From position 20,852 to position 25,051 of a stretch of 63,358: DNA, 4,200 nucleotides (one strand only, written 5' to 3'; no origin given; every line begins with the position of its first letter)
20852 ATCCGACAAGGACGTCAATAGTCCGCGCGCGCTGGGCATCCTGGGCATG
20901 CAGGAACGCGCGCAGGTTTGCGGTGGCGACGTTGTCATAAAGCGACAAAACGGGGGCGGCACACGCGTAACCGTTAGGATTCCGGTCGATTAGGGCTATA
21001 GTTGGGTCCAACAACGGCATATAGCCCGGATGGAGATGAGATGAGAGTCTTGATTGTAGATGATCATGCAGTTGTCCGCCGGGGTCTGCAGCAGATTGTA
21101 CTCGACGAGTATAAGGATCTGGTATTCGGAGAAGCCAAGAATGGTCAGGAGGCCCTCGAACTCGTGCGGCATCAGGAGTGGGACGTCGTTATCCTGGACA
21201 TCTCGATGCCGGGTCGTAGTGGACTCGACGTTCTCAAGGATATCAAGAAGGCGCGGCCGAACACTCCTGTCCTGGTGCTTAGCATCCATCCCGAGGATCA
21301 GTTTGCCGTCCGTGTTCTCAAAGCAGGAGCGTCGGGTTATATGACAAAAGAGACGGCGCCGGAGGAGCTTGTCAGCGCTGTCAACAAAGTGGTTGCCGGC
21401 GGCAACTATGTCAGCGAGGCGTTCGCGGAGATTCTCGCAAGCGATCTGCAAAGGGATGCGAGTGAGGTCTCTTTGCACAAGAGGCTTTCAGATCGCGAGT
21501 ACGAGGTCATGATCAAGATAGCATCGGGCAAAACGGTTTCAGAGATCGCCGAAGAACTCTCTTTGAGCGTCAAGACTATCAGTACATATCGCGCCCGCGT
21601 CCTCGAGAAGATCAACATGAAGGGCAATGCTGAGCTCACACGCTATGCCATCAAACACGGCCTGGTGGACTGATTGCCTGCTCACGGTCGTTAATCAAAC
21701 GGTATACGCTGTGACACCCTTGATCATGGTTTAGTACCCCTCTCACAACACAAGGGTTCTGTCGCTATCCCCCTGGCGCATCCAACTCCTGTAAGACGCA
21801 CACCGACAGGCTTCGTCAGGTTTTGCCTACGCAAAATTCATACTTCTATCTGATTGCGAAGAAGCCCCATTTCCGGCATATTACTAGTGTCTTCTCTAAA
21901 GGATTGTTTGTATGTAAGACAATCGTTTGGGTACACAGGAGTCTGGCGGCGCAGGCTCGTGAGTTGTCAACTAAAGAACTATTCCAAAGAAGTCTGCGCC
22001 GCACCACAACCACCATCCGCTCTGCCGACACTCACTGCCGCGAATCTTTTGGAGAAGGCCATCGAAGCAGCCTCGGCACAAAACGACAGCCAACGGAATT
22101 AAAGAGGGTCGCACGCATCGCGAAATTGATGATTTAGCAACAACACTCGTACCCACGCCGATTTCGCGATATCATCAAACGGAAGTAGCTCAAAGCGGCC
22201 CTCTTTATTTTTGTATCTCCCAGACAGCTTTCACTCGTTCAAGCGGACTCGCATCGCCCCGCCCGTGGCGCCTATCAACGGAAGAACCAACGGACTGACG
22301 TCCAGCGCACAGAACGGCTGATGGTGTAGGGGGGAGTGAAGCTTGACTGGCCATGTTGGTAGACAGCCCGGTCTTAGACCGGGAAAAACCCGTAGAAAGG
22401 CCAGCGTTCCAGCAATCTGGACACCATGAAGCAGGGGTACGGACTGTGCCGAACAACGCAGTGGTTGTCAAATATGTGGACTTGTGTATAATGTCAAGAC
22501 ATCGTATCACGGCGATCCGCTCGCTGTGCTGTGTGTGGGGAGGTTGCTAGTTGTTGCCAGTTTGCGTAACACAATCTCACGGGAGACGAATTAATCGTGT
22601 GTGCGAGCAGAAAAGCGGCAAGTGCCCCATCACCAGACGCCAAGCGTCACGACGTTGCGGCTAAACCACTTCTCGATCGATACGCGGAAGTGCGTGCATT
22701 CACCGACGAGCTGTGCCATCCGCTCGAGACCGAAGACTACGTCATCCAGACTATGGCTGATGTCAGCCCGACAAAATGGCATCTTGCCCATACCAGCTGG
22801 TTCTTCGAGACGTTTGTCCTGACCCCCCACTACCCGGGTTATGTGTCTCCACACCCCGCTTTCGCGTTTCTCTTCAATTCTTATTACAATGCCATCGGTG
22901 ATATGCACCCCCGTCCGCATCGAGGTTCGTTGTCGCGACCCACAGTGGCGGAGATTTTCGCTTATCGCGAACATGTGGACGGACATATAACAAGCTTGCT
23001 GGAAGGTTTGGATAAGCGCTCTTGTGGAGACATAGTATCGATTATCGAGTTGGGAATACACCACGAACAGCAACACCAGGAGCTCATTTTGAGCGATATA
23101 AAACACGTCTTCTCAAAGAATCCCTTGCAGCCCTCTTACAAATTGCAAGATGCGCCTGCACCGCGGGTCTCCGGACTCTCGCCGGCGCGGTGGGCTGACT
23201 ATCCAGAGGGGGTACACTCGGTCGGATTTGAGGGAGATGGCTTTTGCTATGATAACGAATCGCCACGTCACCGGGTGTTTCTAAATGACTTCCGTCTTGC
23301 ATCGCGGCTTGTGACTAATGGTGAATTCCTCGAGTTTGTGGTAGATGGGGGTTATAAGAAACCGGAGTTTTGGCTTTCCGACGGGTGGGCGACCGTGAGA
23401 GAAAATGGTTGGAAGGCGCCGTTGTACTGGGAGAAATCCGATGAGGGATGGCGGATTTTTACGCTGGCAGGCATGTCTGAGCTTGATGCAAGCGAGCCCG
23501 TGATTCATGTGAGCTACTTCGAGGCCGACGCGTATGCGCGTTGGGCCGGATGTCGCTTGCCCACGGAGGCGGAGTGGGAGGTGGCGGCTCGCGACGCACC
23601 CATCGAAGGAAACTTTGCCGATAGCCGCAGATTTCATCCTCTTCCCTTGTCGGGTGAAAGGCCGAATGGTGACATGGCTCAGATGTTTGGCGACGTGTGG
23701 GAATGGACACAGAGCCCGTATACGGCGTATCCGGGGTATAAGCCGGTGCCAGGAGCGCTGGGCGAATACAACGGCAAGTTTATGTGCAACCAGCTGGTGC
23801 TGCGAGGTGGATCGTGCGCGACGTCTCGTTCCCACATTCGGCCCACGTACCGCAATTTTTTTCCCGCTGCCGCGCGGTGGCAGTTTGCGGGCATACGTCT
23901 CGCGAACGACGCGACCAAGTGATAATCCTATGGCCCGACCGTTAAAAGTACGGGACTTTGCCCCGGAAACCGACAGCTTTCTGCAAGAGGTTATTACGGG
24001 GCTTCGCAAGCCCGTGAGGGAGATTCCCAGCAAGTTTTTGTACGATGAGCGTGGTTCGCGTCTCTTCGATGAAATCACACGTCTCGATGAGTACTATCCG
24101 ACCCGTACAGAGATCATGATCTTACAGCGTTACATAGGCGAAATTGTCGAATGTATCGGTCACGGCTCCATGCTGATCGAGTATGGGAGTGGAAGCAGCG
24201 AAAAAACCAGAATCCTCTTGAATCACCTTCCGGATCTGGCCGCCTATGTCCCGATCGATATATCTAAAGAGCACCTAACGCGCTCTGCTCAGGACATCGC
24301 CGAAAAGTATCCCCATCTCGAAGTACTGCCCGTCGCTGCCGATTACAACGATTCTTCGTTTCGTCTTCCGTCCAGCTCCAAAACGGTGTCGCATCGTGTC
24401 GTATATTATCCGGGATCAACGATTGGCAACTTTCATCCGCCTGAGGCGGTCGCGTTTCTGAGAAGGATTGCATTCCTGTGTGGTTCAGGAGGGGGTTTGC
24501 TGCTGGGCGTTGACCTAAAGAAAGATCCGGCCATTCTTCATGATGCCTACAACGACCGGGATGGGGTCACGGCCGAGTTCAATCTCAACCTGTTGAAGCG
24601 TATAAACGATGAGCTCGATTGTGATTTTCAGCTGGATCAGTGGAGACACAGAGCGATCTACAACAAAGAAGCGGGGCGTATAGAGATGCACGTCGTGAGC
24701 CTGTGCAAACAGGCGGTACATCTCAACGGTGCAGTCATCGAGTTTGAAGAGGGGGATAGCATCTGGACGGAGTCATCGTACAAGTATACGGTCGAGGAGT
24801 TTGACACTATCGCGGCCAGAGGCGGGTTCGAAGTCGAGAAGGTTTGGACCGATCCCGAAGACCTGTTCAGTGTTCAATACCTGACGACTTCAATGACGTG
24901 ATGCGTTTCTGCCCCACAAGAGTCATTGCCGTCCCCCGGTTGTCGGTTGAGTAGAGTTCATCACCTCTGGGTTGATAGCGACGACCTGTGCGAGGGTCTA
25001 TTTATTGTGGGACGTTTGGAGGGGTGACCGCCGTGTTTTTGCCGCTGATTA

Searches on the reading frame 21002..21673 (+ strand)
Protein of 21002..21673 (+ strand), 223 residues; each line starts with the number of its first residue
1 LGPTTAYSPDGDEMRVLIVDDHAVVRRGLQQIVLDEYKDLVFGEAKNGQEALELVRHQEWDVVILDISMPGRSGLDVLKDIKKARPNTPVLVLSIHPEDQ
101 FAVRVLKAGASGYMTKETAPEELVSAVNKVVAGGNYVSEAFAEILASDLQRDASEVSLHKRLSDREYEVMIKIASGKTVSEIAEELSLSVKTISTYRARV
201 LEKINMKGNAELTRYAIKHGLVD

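Call 45: search_protein_families(library=pfam, proteins=[window:21002-21673:+], max_evalue=0.00001)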
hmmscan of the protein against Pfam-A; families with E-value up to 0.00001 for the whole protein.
window:21002-21673:+ (223 aa): 2 families
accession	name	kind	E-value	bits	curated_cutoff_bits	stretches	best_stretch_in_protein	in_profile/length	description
PF00072.30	Response_reg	-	4.2e-31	107.8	30.2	1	16-128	1-111/111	Response regulator receiver domain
PF00196.25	GerE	-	2.6e-17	62.6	23.5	1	161-216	2-57/57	Bacterial regulatory proteins, luxR family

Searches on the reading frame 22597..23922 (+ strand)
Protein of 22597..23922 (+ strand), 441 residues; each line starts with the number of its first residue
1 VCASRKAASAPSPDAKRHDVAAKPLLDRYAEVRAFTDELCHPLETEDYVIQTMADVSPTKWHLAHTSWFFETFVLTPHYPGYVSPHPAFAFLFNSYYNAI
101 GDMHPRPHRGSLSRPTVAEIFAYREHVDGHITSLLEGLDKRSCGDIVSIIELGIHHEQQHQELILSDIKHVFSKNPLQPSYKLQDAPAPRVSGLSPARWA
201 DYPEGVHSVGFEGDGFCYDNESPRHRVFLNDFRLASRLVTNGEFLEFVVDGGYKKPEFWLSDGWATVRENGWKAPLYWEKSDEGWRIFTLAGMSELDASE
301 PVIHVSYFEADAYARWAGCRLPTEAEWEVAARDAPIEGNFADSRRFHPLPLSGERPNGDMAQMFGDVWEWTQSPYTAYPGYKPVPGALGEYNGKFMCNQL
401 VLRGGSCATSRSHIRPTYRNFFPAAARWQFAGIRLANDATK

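Call 45: search_protein_families(library=pfam, proteins=[window:22597-23922:+], max_evalue=0.00001)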
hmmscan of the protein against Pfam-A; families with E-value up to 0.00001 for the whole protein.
window:22597-23922:+ (441 aa): 2 families
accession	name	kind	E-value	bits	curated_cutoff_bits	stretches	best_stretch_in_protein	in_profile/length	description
PF03781.23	FGE-sulfatase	-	8.3e-38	130.9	23.3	2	202-335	8-126/255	Sulfatase-modifying factor enzyme 1-like domain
PF12867.12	DinB_2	-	9.1e-08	33.1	24.8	1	29-164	2-128/128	DinB superfamily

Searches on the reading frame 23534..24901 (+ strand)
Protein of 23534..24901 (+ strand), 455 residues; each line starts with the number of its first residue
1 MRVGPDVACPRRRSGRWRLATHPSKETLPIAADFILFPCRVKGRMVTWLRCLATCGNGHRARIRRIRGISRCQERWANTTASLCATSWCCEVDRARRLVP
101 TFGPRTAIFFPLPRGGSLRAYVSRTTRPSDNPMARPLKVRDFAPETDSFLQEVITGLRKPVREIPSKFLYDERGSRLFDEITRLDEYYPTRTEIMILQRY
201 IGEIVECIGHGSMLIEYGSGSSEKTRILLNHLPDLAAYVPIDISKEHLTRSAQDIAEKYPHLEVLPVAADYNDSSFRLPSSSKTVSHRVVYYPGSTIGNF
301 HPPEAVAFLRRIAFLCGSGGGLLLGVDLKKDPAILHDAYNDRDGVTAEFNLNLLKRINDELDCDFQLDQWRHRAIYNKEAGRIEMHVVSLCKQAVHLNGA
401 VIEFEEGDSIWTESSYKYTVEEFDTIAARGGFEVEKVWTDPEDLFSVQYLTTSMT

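Call 45: search_protein_families(library=pfam, proteins=[window:23534-24901:+], max_evalue=0.00001)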
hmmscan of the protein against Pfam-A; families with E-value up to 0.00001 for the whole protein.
window:23534-24901:+ (455 aa): 1 family
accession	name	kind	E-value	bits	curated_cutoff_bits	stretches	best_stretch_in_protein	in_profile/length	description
PF10017.15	Methyltransf_33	-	3.8e-112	374.7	23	1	150-450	2-302/304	Histidine-specific methyltransferase, SAM-dependent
